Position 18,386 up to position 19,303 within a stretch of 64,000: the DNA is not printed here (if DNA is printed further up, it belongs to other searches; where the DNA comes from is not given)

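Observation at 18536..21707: Translationally coupled module DUF502 - PflX-like radical SAM - MenA-like prenyltransferase - CPBP protease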

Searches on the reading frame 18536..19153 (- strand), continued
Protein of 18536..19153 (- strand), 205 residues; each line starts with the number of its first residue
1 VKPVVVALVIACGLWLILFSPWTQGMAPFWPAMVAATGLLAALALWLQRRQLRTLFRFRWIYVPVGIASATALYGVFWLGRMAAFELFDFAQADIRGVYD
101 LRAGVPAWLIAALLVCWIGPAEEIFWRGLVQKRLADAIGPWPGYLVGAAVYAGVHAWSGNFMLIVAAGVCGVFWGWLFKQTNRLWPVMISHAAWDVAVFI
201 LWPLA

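Call 68: predict_structure(alignment_id=A3)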
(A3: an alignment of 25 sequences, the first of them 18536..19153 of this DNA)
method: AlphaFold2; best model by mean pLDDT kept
length: 205 residues; sequences in the alignment: 25
mean_pLDDT: 96.0   pTM: 0.91
mean pLDDT of the five models: 96.0, 95.9, 95.5, 95.5, 94.2
residues with pLDDT >= 90: 193; 70-90: 12; 50-70: 0; < 50: 0
segments of 3 or more residues with pLDDT < 50: none
pLDDT, mean of each block of 10 residues (from residue 1): 96 96 91 97 98 97 98 97 95 92 89 98 98 97 97 97 97 98 98 96 91
secondary structure, 60 per line:
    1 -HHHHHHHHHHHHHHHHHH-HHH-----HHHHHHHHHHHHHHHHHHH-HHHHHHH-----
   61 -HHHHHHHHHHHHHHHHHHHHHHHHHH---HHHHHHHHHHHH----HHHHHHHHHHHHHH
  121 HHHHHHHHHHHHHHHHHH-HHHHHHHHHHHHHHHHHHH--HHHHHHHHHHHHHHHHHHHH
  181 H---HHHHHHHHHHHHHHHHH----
elements in order: H2-19 H29-47 H49-55 H62-87 H91-102 H107-138 H140-158 H161-181 H185-201

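Call 72: fold_search(model_id=the predicted structure, library=pdb)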
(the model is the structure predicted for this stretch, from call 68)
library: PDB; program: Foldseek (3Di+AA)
matches with E <= 10: 110; with E <= 0.001: 0
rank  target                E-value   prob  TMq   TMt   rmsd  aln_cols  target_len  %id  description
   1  6u0o_A                2.1e-02  1.00  0.60  0.51   5.0       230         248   14  Crystal structure of a peptidoglycan release complex, SagB-SpdC, in lipidic cubic phase (released 2020-09-23)
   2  4cad_F                4.0e-02  1.00  0.62  0.52   6.0       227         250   14  Mechanism of farnesylated CAAX protein processing by the integral membrane protease Rce1 (released 2013-11-27)
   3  4cad_I                5.2e-02  1.00  0.56  0.47   7.4       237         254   14  Mechanism of farnesylated CAAX protein processing by the integral membrane protease Rce1 (released 2013-11-27)
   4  4cad_L                6.0e-02  1.00  0.56  0.47   7.3       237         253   14  Mechanism of farnesylated CAAX protein processing by the integral membrane protease Rce1 (released 2013-11-27)
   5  6o7u_m                5.6e-01  0.14  0.15  0.20  14.1       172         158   19  Saccharomyces cerevisiae V-ATPase Stv1-VO (released 2019-04-03)
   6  8oqy_C                6.7e-01  0.30  0.31  0.28  15.7       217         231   18  Structure of apo form of human gamma-secretase PSEN1 APH-1B isoform reconstituted into lipid nanodisc (released 2024-04-24)
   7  6wlw_1                1.0e+00  0.12  0.17  0.20  13.8       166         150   13  The Vo region of human V-ATPase in state 1 (focused refinement) (released 2020-11-11)
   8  7z6n_B                1.4e+00  0.10  0.20  0.17  18.1       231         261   15  Crystal structure of Zn2+-transporter BbZIP in a metal-stripped state (released 2022-08-10)
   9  6vq6_g                1.9e+00  0.07  0.16  0.18  12.0       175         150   14  Mammalian V-ATPase from rat brain - composite model of rotational state 1 bound to ADP and SidK (built from focused re (released 2020-03-18)
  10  6o7u_o                2.0e+00  0.09  0.16  0.21  13.5       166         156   13  Saccharomyces cerevisiae V-ATPase Stv1-VO (released 2019-04-03)
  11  9i1x_B                2.0e+00  0.06  0.16  0.15  17.7       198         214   15  Crystal structure of the E. coli TetR family regulator CecR (released 2025-11-26)
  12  9dp6_A                2.1e+00  0.08  0.20  0.09  13.2       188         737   15  Mycolicibacterium smegmatis MmpL5-AcpM structure (released 2024-10-23)
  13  6g2j_H                2.1e+00  0.07  0.21  0.15  19.1       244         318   10  Mouse mitochondrial complex I in the active state (released 2018-06-06)
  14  9grz                  2.2e+00  0.08  0.24  0.19  19.5       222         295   14  Cryo-EM structure of human SLC35B1 with AMP-PNP (released 2025-05-21)
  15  4bem_J                2.3e+00  0.06  0.16  0.18  20.5       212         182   15  Crystal structure of the F-type ATP synthase c-ring from Acetobacterium woodii. (released 2014-03-26)
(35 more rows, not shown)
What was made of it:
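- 18536..19153 (-): CPBP (Rce1-like) intramembrane hydrolase, 205 aa; second gene of the pair; its GTG start overlaps the MenA stop (GTGA). AlphaFold model pLDDT 96; best solved folds are SpdC (6u0o) and Rce1 (4cad) (calls 68, 72).
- Closest known: SpdC in the SagB-SpdC complex of Staphylococcus aureus. Same: Best structural match (call 72).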

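Call 75: search_protein_families(library=ncbifam, proteins=[L170:4084-5004:+, L171:4087-4989:+, L172:4022-4972:+, L173:3226-4068:+], max_evalue=1e-20)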
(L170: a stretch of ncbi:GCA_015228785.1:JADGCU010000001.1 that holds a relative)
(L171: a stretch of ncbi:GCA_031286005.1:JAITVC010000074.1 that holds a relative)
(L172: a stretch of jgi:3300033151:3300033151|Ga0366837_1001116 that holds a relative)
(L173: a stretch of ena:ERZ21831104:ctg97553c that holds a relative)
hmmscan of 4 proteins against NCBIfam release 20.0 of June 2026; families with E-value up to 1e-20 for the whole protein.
L170:4084-5004:+ (306 aa): 9 families
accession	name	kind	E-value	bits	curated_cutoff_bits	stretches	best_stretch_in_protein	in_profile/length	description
NF004751.0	PRK06080.1-3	equivalog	5.3e-54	183.8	264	1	6-300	6-294/296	1,4-dihydroxy-2-naphthoate polyprenyltransferase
NF004749.0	PRK06080.1-1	equivalog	1.3e-46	159.2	277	1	5-303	14-309/311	1,4-dihydroxy-2-naphthoate polyprenyltransferase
NF004617.0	PRK05951.1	equivalog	1.1e-40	139.6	239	1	21-299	25-297/306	prenyltransferase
TIGR02235.1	menA_cyano-plnt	equivalog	1e-34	120.1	225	1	12-299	1-283/285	2-carboxy-1,4-naphthoquinone phytyltransferase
NF004750.0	PRK06080.1-2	equivalog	6.2e-34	117.7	346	1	7-299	3-298/301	1,4-dihydroxy-2-naphthoate polyprenyltransferase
TIGR00751.1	menA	equivalog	5e-30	104.9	102.15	1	24-297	7-283/284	1,4-dihydroxy-2-naphthoate octaprenyltransferase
NF009926.0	PRK13387.1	equivalog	7.3e-30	104.1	316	1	11-299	4-311/317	1,4-dihydroxy-2-naphthoate polyprenyltransferase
NF004753.0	PRK06080.1-5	equivalog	2.6e-26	92.5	555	1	12-304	13-308/312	1,4-dihydroxy-2-naphthoate polyprenyltransferase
NF004752.0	PRK06080.1-4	subfamily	3.3e-22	79.5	289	1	22-271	15-271/300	1,4-dihydroxy-2-naphthoate polyprenyltransferase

L171:4087-4989:+ (300 aa): 8 families
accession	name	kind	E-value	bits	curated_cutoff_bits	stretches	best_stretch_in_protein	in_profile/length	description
NF004751.0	PRK06080.1-3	equivalog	1.1e-45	156.4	264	1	4-295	11-295/296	1,4-dihydroxy-2-naphthoate polyprenyltransferase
NF004749.0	PRK06080.1-1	equivalog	1.2e-42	146.2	277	1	3-298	19-310/311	1,4-dihydroxy-2-naphthoate polyprenyltransferase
NF004617.0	PRK05951.1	equivalog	6.4e-28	97.8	239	1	7-298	18-302/306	prenyltransferase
NF004753.0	PRK06080.1-5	equivalog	1.2e-27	97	555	1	7-300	15-310/312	1,4-dihydroxy-2-naphthoate polyprenyltransferase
NF009926.0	PRK13387.1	equivalog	1.3e-27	96.7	316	1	1-298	1-316/317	1,4-dihydroxy-2-naphthoate polyprenyltransferase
TIGR00751.1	menA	equivalog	9.8e-27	94.1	102.15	1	11-290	1-282/284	1,4-dihydroxy-2-naphthoate octaprenyltransferase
NF004750.0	PRK06080.1-2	equivalog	3e-26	92.5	346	1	3-294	6-299/301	1,4-dihydroxy-2-naphthoate polyprenyltransferase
TIGR02235.1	menA_cyano-plnt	equivalog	9.5e-23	80.9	225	1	6-294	2-284/285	2-carboxy-1,4-naphthoquinone phytyltransferase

L172:4022-4972:+ (316 aa): 10 families
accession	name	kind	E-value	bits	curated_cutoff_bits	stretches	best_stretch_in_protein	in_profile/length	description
NF004749.0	PRK06080.1-1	equivalog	3.4e-50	170.9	277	1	5-311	12-307/311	1,4-dihydroxy-2-naphthoate polyprenyltransferase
NF004751.0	PRK06080.1-3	equivalog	3.6e-49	167.9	264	1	5-308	3-292/296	1,4-dihydroxy-2-naphthoate polyprenyltransferase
NF009926.0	PRK13387.1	equivalog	6.6e-38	130.6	316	1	16-155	7-146/317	1,4-dihydroxy-2-naphthoate polyprenyltransferase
NF004617.0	PRK05951.1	equivalog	1.4e-36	126.2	239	1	19-309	21-297/306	prenyltransferase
NF004753.0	PRK06080.1-5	equivalog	1.2e-34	119.9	555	1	7-314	6-308/312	1,4-dihydroxy-2-naphthoate polyprenyltransferase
TIGR00751.1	menA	equivalog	2.4e-32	112.5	102.15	1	24-287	5-266/284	1,4-dihydroxy-2-naphthoate octaprenyltransferase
NF004750.0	PRK06080.1-2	equivalog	4.8e-31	108.2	346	1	10-309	4-298/301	1,4-dihydroxy-2-naphthoate polyprenyltransferase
NF004752.0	PRK06080.1-4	subfamily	3.3e-24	86.1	289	1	25-269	16-260/300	1,4-dihydroxy-2-naphthoate polyprenyltransferase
TIGR02235.1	menA_cyano-plnt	equivalog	1.7e-22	80.1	225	1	15-308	2-282/285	2-carboxy-1,4-naphthoquinone phytyltransferase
NF004754.0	PRK06080.1-6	equivalog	1.2e-21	77.4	522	1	10-309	7-301/308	1,4-dihydroxy-2-naphthoate polyprenyltransferase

L173:3226-4068:+ (280 aa): 7 families
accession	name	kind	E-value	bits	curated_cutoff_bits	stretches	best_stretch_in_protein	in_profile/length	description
NF004617.0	PRK05951.1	equivalog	1e-38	133.2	239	1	1-279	28-300/306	prenyltransferase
NF004749.0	PRK06080.1-1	equivalog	1.2e-35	123.2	277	1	3-279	35-308/311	1,4-dihydroxy-2-naphthoate polyprenyltransferase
NF004751.0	PRK06080.1-3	equivalog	1.6e-28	100.1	264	1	3-278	26-295/296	1,4-dihydroxy-2-naphthoate polyprenyltransferase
NF009926.0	PRK13387.1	equivalog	1.9e-27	96.2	316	1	2-278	18-313/317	1,4-dihydroxy-2-naphthoate polyprenyltransferase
TIGR02235.1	menA_cyano-plnt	equivalog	4.2e-23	82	225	1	3-256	15-260/285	2-carboxy-1,4-naphthoquinone phytyltransferase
NF004752.0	PRK06080.1-4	subfamily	1.6e-21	77.3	289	1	18-250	35-269/300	1,4-dihydroxy-2-naphthoate polyprenyltransferase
TIGR00751.1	menA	equivalog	5.3e-21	75.3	102.15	1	3-279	9-282/284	1,4-dihydroxy-2-naphthoate octaprenyltransferase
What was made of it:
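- On MenA (DHNA polyprenyltransferase): Seven more proteins of this MenA clade (six CPBP-linked, one unlinked) score 75-133 on TIGR00751 (call 75).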

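Call 84: search_protein_representatives(alignment_id=A3)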
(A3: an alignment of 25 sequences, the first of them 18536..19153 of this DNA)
Query: 25 sequences, 205 profile positions. Proteins with E-value up to 0.001 (for the whole library): 13981; up to 1e-10: 1131; up to 1e-30: 306. The best 150 are listed.
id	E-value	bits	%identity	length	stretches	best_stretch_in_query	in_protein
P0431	3.1e-80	285.1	-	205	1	1-204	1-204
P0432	1.1e-77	276.8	-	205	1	1-205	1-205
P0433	1.4e-77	276.5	-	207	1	2-204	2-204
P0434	5.4e-75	268.0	-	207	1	4-205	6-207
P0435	4.1e-73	261.9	-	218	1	7-204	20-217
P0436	4.5e-73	261.7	-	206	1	1-204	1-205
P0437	2.0e-71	256.4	-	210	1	1-204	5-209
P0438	4.5e-69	248.7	-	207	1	3-204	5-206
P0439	1.1e-68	247.4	-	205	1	1-204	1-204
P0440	8.5e-68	244.5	-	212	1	1-204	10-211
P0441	1.2e-67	244.1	-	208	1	2-204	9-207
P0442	2.2e-67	243.2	-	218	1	3-204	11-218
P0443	2.2e-67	243.1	-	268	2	55-204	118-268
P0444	9.2e-67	241.1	-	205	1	1-204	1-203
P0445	6.4e-66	238.4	-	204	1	1-205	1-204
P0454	1.2e-63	231.0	-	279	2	6-140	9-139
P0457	4.1e-62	226.0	-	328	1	1-170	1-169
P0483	4.3e-57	209.6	-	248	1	6-204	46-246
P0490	2.9e-55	203.6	-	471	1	17-204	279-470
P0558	1.5e-48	181.7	-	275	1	6-204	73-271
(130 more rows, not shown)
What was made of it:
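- The CPBP subfamily is discrete: 306 clusters at E<=1e-30, against 13,981 at E<=1e-3 (call 84).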

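Call 85: search_protein_families(library=pfam, proteins=[P0490, P0457, P0454, P0443, P0558, P0483], max_evalue=0.001)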
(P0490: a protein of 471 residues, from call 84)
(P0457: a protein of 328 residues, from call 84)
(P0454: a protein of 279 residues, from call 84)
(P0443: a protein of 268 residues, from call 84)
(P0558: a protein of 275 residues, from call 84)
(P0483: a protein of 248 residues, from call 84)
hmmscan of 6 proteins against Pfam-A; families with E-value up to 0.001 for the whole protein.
P0490 (471 aa): 2 families
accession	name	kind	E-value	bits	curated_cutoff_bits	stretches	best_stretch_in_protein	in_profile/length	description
PF01040.23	UbiA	-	1.4e-26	93.7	34.2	1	23-254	3-229/250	UbiA prenyltransferase family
PF02517.21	Rce1-like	-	9.3e-13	48.7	22.4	1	372-462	4-92/93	Type II CAAX prenyl endopeptidase Rce1-like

P0457 (328 aa): 15 families
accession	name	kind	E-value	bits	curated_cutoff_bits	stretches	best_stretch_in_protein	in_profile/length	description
PF02906.19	Fe_hyd_lg_C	-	2.2e-21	77.1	22.1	1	252-317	1-66/245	Iron only hydrogenase large subunit, C-terminal domain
PF02517.21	Rce1-like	-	3.4e-10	40.5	22.4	1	105-165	3-63/93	Type II CAAX prenyl endopeptidase Rce1-like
PF12837.12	Fer4_6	-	6e-10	39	25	2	168-186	1-19/24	4Fe-4S binding domain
PF00037.32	Fer4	-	1.8e-09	37.4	21.1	1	216-234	5-23/24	4Fe-4S binding domain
PF13237.11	Fer4_10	-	1.1e-07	32.1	25.5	1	216-237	6-22/53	4Fe-4S dicluster domain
PF12797.12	Fer4_2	-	1.1e-07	31.8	24.5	0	169-187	3-21/22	4Fe-4S binding domain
PF13183.11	Fer4_8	-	3.3e-07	31.2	27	0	217-238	3-24/68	4Fe-4S dicluster domain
PF12838.12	Fer4_7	-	6.9e-07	30.1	27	1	175-233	1-52/52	4Fe-4S dicluster domain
PF13484.11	Fer4_16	-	7.4e-06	27.1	30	1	218-240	1-24/66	4Fe-4S double cluster binding domain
PF13534.11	Fer4_17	-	2.8e-05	25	22.2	0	219-234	2-17/61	4Fe-4S dicluster domain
PF25160.1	LdpA_Fe-S-bd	-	6.1e-05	23.2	27.6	0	214-238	23-47/49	LdpA Fe-S cluster-binding domain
PF13187.11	Fer4_9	-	8e-05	23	27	1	175-233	1-51/52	4Fe-4S dicluster domain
PF12800.12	Fer4_4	-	0.00029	21.4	24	0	217-231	2-16/17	4Fe-4S binding domain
PF14697.11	Fer4_21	-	0.00054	20.5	35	0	173-231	5-53/59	4Fe-4S dicluster domain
PF22117.2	Fer4_Nqo3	-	0.00099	19.7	27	0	169-234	4-66/67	NADH-quinone oxidoreductase subunit 3, ferredoxin-like domain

P0454 (279 aa): 1 family
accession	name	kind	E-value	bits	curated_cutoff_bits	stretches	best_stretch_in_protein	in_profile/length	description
PF02517.21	Rce1-like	-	2.2e-13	50.8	22.4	2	216-270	39-92/93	Type II CAAX prenyl endopeptidase Rce1-like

P0443 (268 aa): 1 family
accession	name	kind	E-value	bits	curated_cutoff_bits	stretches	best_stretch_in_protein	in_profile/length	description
PF02517.21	Rce1-like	-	2.1e-14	54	22.4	1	169-260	3-92/93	Type II CAAX prenyl endopeptidase Rce1-like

P0558 (275 aa): 1 family
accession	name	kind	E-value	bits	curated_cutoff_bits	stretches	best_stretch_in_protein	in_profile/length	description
PF02517.21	Rce1-like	-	8.1e-17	61.7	22.4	1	176-262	5-91/93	Type II CAAX prenyl endopeptidase Rce1-like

P0483 (248 aa): 1 family
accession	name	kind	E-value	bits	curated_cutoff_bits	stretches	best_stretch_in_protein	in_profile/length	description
PF02517.21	Rce1-like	-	4.7e-17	62.5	22.4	1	150-238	5-92/93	Type II CAAX prenyl endopeptidase Rce1-like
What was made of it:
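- P0490 is 471 aa, with UbiA at residues 23-254 and Rce1-like at 372-462 (call 85).
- Tried and rejected: Probably an assembly or gene-calling artefact (call 85).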

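Call 89: list_cluster_members(proteins=[P0490])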
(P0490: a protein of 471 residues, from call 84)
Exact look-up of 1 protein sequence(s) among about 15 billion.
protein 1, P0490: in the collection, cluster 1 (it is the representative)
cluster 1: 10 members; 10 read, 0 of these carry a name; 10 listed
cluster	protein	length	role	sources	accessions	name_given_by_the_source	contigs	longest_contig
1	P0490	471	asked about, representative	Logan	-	-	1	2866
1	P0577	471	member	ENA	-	-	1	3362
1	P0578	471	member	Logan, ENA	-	-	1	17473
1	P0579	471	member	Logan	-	-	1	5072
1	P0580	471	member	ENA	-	-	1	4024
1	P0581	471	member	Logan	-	-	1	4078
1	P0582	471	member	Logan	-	-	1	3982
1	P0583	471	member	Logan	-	-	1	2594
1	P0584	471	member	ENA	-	-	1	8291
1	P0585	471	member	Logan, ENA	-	-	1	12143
